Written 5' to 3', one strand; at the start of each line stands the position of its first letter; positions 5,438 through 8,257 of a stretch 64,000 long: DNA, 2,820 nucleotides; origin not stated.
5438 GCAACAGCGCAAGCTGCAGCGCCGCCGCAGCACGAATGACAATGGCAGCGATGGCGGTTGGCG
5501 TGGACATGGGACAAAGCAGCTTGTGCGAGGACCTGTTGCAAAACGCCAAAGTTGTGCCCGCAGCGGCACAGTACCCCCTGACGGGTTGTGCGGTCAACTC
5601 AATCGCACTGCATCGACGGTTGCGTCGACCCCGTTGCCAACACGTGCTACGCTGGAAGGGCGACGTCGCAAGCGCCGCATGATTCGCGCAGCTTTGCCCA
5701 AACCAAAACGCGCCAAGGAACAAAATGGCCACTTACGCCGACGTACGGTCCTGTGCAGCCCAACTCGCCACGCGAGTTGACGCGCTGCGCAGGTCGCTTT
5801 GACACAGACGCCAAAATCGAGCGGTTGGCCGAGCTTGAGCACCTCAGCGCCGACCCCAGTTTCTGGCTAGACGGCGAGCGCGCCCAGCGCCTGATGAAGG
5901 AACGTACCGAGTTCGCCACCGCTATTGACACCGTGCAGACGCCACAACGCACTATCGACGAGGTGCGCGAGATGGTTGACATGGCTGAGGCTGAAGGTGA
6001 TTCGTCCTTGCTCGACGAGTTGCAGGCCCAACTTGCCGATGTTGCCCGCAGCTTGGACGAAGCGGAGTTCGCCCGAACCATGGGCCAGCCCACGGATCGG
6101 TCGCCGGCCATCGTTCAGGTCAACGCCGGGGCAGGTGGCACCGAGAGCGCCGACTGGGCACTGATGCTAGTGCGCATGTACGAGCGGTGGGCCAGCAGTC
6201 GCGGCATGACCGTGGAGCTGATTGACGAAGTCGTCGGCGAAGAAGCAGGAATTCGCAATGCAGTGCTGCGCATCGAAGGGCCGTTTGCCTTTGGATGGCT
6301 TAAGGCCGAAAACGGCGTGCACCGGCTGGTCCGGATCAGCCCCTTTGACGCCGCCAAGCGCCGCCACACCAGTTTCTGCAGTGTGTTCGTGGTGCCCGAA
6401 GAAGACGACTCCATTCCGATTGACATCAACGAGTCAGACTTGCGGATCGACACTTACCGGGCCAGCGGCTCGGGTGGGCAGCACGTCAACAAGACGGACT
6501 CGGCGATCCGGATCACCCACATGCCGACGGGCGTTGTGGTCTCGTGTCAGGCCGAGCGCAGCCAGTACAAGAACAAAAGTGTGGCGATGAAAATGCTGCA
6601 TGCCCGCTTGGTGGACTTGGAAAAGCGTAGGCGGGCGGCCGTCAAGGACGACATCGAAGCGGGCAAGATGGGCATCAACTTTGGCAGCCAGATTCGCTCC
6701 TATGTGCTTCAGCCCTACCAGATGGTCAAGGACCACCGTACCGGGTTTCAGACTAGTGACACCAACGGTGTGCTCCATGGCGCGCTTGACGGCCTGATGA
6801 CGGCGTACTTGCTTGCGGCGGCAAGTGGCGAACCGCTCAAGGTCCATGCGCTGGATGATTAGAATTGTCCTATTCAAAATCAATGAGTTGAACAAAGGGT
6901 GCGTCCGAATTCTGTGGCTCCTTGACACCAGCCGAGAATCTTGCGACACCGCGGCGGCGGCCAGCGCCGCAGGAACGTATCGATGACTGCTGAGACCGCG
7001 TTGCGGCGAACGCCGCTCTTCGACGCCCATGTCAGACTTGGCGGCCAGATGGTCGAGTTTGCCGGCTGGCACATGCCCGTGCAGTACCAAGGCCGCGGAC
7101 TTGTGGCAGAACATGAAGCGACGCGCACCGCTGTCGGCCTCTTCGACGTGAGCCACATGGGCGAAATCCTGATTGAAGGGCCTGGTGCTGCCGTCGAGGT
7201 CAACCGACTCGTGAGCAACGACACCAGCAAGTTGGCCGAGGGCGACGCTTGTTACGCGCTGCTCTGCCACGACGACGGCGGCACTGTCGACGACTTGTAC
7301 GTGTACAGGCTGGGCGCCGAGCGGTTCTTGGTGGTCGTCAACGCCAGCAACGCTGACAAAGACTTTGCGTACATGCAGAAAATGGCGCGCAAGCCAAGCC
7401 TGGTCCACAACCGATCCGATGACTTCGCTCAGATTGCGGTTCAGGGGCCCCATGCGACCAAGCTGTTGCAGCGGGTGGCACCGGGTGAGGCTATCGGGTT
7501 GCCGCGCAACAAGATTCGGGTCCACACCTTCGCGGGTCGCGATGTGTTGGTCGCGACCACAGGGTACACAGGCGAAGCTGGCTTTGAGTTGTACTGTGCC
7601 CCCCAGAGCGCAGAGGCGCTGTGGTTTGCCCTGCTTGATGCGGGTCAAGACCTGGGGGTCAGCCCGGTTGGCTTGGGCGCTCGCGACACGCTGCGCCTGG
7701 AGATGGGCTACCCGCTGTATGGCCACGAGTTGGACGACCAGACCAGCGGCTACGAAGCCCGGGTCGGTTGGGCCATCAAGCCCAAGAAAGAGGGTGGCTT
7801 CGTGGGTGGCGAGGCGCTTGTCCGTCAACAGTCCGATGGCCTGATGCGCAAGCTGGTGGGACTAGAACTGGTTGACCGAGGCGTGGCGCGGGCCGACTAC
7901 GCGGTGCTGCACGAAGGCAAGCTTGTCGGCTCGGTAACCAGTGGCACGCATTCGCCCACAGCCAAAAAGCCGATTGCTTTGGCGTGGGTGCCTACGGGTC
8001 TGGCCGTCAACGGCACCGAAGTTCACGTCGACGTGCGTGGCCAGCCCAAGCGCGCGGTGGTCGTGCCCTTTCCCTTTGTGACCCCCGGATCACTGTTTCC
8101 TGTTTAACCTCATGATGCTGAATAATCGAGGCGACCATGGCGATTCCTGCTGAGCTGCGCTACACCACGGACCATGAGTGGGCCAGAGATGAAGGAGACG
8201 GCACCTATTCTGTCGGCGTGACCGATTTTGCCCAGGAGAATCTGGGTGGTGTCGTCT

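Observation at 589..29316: Dispersed 21-nt core repeat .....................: 11 copies in 30 kb, nearly all at gene ends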

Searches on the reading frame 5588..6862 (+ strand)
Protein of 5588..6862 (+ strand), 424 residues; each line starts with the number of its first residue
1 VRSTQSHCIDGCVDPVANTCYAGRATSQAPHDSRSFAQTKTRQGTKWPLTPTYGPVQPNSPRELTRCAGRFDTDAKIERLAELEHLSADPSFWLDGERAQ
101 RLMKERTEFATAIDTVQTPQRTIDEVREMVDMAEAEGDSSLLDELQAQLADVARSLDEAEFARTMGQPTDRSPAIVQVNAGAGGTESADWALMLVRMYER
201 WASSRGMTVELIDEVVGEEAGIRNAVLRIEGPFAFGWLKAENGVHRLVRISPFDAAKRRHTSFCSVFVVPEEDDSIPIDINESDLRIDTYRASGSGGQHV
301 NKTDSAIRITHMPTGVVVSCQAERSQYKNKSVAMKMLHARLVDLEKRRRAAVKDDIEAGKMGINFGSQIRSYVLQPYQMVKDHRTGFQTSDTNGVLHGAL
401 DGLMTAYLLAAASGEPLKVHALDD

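Call 9: search_protein_families(library=pfam, proteins=[window:5588-6862:+])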
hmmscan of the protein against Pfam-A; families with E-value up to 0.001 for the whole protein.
window:5588-6862:+ (424 aa): 2 families
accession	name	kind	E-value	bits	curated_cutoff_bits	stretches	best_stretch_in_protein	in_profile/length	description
PF03462.23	PCRF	-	5.2e-51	173.7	24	1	78-266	3-194/194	PCRF domain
PF00472.26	RF-1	-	1.3e-40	138.4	35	1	275-384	2-116/116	RF-1 domain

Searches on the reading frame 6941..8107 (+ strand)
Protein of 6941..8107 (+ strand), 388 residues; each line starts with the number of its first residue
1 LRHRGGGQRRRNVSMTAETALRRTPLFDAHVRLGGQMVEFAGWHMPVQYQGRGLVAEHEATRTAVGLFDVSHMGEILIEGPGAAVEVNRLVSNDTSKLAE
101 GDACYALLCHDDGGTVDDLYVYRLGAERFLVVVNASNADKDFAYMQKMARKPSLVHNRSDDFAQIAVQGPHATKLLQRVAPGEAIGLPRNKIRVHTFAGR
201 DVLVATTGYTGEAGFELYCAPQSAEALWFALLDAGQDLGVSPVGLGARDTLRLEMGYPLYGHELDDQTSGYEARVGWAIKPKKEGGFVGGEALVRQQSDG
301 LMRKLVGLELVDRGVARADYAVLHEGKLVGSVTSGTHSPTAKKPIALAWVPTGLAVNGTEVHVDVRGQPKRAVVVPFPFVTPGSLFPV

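Call 9: search_protein_families(library=pfam, proteins=[window:6941-8107:+])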
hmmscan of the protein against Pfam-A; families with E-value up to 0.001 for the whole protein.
window:6941-8107:+ (388 aa): 2 families
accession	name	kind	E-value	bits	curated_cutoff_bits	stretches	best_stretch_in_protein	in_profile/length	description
PF01571.26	GCV_T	-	1.1e-90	303.7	25.6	1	27-278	2-255/255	Aminomethyltransferase folate-binding domain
PF08669.17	GCV_T_C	-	9e-24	83.6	25.9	1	303-380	1-79/80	Glycine cleavage T-protein C-terminal barrel domain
